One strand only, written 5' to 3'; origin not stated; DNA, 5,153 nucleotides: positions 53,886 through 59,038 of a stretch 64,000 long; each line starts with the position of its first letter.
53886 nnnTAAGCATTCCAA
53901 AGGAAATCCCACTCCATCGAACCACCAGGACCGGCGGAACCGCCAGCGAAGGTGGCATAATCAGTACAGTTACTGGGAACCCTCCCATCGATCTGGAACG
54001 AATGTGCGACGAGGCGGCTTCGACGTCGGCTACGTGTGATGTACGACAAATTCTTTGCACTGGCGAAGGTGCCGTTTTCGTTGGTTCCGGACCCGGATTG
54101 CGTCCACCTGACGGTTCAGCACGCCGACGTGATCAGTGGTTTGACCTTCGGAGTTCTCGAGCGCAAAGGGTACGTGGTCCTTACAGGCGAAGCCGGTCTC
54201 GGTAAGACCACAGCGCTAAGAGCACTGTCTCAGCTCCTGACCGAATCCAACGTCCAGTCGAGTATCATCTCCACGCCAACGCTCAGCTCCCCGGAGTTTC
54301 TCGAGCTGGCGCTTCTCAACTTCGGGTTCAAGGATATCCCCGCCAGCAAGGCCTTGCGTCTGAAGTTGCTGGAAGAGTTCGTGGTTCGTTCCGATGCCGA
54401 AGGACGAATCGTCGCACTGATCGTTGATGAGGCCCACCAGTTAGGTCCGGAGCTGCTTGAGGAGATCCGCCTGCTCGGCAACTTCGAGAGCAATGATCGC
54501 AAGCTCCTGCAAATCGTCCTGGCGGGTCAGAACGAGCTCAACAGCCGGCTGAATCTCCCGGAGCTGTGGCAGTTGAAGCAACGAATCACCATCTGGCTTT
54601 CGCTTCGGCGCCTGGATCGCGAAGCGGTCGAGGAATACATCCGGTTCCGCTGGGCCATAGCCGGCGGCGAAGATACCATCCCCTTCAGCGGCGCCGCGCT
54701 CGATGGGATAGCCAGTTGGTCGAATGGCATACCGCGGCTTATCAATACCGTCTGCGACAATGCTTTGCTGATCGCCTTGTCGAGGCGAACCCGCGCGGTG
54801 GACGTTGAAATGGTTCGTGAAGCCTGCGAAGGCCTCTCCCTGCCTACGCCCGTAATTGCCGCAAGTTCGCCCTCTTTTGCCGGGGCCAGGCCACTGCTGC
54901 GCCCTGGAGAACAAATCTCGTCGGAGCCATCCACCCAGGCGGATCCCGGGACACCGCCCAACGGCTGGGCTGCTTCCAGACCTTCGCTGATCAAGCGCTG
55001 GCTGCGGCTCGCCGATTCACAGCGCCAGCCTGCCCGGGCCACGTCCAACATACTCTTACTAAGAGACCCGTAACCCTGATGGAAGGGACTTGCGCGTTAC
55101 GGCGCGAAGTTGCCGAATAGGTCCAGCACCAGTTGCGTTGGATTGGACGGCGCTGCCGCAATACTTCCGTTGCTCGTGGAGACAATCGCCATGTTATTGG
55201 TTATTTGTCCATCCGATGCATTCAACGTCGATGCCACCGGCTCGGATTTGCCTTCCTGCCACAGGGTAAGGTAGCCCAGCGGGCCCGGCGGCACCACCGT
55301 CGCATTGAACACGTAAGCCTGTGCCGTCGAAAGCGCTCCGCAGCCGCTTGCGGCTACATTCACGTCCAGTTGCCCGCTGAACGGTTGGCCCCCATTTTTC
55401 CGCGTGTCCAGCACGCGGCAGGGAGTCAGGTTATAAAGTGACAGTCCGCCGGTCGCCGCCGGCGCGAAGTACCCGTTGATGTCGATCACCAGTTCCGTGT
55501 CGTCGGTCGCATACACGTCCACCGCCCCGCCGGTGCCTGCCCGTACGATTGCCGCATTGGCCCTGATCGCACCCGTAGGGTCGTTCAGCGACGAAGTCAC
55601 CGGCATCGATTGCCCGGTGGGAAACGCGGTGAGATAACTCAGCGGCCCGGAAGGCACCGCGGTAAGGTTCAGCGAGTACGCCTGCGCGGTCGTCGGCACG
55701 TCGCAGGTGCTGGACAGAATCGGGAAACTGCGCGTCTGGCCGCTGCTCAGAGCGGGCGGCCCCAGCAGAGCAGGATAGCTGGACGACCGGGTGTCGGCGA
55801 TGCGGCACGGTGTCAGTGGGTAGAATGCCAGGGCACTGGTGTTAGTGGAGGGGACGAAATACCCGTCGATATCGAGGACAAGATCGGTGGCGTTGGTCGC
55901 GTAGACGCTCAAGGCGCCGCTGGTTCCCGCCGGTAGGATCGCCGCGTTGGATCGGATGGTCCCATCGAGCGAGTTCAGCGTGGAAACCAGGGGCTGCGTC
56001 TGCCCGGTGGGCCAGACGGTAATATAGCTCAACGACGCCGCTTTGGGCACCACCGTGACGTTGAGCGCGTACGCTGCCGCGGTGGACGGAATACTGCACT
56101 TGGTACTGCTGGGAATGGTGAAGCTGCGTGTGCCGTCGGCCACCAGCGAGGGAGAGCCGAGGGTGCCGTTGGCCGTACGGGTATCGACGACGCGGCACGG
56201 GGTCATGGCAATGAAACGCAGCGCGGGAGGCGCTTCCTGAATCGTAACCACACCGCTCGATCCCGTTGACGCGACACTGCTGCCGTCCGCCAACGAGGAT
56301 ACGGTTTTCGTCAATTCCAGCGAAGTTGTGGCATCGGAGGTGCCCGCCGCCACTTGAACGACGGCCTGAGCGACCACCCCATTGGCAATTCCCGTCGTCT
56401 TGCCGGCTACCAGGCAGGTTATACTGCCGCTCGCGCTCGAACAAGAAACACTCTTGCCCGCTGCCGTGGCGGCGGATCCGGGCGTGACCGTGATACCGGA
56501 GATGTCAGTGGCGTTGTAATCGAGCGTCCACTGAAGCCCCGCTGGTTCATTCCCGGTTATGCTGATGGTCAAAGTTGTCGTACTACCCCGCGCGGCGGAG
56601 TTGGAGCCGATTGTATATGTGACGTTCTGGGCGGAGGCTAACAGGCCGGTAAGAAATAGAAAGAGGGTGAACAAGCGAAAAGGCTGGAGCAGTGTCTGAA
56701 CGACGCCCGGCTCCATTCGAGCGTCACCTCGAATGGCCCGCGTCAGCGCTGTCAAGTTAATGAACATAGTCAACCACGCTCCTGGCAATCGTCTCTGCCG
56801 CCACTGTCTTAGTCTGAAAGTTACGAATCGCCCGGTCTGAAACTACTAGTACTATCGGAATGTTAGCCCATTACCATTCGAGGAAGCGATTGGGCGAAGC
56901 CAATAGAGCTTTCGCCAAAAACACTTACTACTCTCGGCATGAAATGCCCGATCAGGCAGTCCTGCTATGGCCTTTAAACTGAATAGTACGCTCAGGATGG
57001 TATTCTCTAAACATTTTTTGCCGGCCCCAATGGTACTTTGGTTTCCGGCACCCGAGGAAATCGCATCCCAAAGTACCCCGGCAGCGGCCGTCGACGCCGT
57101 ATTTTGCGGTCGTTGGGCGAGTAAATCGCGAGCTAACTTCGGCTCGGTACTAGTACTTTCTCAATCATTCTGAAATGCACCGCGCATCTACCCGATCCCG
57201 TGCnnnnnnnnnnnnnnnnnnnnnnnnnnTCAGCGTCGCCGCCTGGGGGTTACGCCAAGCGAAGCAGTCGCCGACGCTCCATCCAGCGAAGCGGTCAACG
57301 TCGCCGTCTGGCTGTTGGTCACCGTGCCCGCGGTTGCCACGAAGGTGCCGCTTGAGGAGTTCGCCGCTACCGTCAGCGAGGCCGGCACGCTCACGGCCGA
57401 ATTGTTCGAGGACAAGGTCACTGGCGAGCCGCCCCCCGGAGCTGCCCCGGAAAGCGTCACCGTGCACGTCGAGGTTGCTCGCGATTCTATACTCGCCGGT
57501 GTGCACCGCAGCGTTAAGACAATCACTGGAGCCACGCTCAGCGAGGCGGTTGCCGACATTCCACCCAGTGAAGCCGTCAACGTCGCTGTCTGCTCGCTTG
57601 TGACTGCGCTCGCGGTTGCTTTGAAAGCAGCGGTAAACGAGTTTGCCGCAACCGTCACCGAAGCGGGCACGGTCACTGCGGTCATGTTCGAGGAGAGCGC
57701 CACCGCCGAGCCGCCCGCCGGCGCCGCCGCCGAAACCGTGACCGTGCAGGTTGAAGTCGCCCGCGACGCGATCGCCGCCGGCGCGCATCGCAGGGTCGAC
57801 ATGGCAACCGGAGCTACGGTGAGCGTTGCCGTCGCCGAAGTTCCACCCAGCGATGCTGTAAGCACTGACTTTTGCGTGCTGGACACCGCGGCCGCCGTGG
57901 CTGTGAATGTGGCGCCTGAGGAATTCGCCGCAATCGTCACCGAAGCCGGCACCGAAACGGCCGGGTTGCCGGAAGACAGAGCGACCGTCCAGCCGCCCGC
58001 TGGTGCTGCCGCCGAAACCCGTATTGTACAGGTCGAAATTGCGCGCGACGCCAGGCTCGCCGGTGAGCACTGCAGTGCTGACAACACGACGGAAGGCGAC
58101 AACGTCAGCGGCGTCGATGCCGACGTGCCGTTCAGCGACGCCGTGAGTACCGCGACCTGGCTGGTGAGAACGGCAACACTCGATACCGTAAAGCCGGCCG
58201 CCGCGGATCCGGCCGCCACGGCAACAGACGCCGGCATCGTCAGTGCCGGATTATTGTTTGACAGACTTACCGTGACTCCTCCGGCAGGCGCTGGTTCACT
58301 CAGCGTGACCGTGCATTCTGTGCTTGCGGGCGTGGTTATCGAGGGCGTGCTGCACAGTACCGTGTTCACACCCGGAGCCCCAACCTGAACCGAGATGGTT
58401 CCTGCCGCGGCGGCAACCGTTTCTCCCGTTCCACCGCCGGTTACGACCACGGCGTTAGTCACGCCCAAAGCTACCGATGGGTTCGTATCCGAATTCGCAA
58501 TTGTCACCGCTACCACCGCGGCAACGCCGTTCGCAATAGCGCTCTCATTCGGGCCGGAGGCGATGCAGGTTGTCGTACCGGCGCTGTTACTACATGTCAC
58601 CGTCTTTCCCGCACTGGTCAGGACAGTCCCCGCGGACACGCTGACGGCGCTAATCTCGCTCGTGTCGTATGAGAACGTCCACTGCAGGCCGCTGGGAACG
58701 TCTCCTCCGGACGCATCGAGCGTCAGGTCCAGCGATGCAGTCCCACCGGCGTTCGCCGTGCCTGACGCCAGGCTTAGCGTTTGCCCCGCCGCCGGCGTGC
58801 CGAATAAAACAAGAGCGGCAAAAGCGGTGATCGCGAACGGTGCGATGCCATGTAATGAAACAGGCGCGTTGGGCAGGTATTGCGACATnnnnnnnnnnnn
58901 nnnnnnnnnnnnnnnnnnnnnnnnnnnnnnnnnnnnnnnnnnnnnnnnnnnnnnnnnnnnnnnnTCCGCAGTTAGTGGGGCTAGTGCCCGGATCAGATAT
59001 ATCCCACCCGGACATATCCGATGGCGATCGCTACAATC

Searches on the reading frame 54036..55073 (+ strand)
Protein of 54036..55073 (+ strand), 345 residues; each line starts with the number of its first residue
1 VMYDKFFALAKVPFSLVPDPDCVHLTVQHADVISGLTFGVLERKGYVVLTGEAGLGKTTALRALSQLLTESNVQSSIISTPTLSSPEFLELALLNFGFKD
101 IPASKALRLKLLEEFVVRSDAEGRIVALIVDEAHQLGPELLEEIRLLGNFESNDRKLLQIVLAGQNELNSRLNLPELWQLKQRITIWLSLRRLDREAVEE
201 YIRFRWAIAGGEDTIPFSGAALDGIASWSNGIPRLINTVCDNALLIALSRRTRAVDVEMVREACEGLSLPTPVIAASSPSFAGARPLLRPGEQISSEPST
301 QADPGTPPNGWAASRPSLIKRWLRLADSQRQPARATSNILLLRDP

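Call 34: search_protein_families(library=ncbifam, proteins=[window:54036-55073:+], max_evalue=0.00001)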
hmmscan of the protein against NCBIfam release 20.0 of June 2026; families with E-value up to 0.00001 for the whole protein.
window:54036-55073:+ (345 aa): 1 family
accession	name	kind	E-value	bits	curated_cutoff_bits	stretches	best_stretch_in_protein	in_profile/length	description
TIGR03015.1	pepcterm_ATPase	hypoth_equivalog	1.1e-66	225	324.5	1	2-265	1-264/269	XrtA/PEP-CTERM system-associated ATPase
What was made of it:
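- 54036..55073 (+): XrtA/PEP-CTERM system-associated ATPase. TIGR03015 at E 1e-66 (call 34).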

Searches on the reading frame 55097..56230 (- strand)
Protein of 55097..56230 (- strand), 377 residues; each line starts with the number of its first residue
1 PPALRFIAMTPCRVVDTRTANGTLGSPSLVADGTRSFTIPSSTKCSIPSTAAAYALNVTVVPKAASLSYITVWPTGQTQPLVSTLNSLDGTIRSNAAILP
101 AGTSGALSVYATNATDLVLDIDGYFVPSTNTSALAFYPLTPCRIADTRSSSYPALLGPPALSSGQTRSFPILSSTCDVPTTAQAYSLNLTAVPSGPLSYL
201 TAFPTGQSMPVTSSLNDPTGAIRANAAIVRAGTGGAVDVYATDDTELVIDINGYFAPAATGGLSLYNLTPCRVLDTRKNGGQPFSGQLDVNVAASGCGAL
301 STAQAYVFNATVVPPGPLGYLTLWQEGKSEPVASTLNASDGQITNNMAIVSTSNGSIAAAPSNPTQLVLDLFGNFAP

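Call 75: search_solved_structures(query=window:55097-56230:-, max_evalue=1)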
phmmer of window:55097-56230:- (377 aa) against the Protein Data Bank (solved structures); distinct sequences matched with E-value up to 1: 0.

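Call 77: search_protein_families(library=pfam, proteins=[window:55097-56230:-], max_evalue=0.1)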
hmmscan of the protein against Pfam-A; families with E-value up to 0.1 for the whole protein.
window:55097-56230:- (377 aa): 0 families
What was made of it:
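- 55097..56788 (-): Secreted protein with an N-terminal cohesin (residues ~50-189, 56222..56641) followed by three ~120-aa repeats of unknown fold. The likely start is 56716. The repeats have no Pfam or PDB hit (calls 75, 77).
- Tried and rejected: The C-terminal repeats of the 563-aa protein have no Pfam or PDB sequence match (calls 75, 77).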

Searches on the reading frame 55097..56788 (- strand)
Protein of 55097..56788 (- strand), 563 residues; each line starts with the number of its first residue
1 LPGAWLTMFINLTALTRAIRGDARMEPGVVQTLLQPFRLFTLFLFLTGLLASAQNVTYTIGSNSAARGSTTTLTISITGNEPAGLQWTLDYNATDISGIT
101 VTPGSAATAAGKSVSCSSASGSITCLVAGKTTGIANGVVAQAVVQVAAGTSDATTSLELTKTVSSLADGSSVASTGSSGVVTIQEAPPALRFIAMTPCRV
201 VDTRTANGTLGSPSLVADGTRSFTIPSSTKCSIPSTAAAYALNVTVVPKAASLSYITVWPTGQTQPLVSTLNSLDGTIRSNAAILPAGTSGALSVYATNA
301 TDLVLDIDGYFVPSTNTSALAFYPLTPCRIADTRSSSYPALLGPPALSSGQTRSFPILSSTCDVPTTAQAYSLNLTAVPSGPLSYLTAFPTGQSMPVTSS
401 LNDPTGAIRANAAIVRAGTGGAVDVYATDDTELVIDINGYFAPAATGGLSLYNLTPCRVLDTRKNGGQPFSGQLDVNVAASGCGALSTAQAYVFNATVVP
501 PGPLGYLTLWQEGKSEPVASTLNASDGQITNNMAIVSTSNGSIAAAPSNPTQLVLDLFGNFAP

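Call 3: search_protein_families(library=pfam, proteins=[window:55097-56788:-], max_evalue=1)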
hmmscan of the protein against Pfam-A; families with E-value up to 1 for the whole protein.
window:55097-56788:- (563 aa): 1 family
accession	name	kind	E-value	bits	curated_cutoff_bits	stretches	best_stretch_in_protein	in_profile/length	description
PF00963.24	Cohesin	-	6.2e-05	23.7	24.1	1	56-183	1-139/139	Cohesin domain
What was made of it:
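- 55097..56788 (-): Pfam Cohesin 23.7 bits, E 6e-5, full-length (call 3).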

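Call 4: search_protein_families(library=ncbifam, proteins=[window:55097-56788:-], max_evalue=1)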
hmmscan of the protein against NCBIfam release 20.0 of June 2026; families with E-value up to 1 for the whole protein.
window:55097-56788:- (563 aa): 1 family
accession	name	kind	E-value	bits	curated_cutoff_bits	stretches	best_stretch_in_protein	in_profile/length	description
NF006426.0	PRK08674.1-6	subfamily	0.0081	15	295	1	407-453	113-159/354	bifunctional phosphoglucose/phosphomannose isomerase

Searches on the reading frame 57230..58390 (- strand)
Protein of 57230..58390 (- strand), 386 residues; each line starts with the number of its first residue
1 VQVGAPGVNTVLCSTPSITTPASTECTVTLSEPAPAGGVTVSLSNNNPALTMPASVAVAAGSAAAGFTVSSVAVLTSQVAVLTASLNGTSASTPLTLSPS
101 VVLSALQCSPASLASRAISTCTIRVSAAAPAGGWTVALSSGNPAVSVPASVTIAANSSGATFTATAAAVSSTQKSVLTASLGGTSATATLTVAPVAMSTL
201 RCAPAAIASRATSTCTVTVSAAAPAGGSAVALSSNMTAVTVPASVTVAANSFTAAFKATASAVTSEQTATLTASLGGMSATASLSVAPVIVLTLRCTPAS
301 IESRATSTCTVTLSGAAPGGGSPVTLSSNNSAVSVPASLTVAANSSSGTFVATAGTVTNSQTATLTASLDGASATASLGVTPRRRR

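Call 77: search_protein_families(library=pfam, proteins=[window:57230-58390:-], max_evalue=0.1)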
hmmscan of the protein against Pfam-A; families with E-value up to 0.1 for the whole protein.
window:57230-58390:- (386 aa): 2 families
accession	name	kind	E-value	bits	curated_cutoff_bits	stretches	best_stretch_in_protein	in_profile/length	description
PF12021.13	DUF3509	-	0.0065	16.8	25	0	18-47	5-34/87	Protein of unknown function (DUF3509)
PF09134.16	Invasin_D3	-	0.034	15.1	33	1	294-380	7-93/98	Invasin, domain 3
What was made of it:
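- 57230..58888 (-): Secreted protein with an N-terminal cohesin (residues ~29-172, 58373..58804) followed by four Ig-like repeats. Weak Invasin_D3 match (call 77).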

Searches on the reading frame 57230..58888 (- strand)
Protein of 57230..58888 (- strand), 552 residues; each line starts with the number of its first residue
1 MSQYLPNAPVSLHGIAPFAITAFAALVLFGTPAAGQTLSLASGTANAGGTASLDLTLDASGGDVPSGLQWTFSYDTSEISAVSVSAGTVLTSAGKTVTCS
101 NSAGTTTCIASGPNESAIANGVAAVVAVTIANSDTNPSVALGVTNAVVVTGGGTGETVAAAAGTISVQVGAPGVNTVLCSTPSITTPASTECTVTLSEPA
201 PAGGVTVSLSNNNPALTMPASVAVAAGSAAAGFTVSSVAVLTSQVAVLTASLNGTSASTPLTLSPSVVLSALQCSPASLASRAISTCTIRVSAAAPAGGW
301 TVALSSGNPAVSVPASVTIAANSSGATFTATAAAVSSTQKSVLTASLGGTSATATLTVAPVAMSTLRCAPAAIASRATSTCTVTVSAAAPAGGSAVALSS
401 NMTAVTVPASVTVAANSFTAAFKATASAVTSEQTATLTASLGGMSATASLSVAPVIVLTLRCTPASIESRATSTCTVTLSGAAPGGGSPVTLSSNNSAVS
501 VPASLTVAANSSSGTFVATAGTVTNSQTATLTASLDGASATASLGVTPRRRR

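Call 3: search_protein_families(library=pfam, proteins=[window:57230-58888:-], max_evalue=1)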
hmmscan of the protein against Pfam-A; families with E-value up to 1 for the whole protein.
window:57230-58888:- (552 aa): 2 families
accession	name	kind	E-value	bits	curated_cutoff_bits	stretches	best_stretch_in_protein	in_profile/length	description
PF00963.24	Cohesin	-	0.0058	17.3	24.1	1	38-167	3-139/139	Cohesin domain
PF12021.13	DUF3509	-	0.03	14.6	25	0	184-213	5-34/87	Protein of unknown function (DUF3509)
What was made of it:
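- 57230..58888 (-): Pfam Cohesin 17.3 bits, full-length (call 3).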

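Call 4: search_protein_families(library=ncbifam, proteins=[window:57230-58888:-], max_evalue=1)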
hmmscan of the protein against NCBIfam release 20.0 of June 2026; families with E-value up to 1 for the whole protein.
window:57230-58888:- (552 aa): 0 families
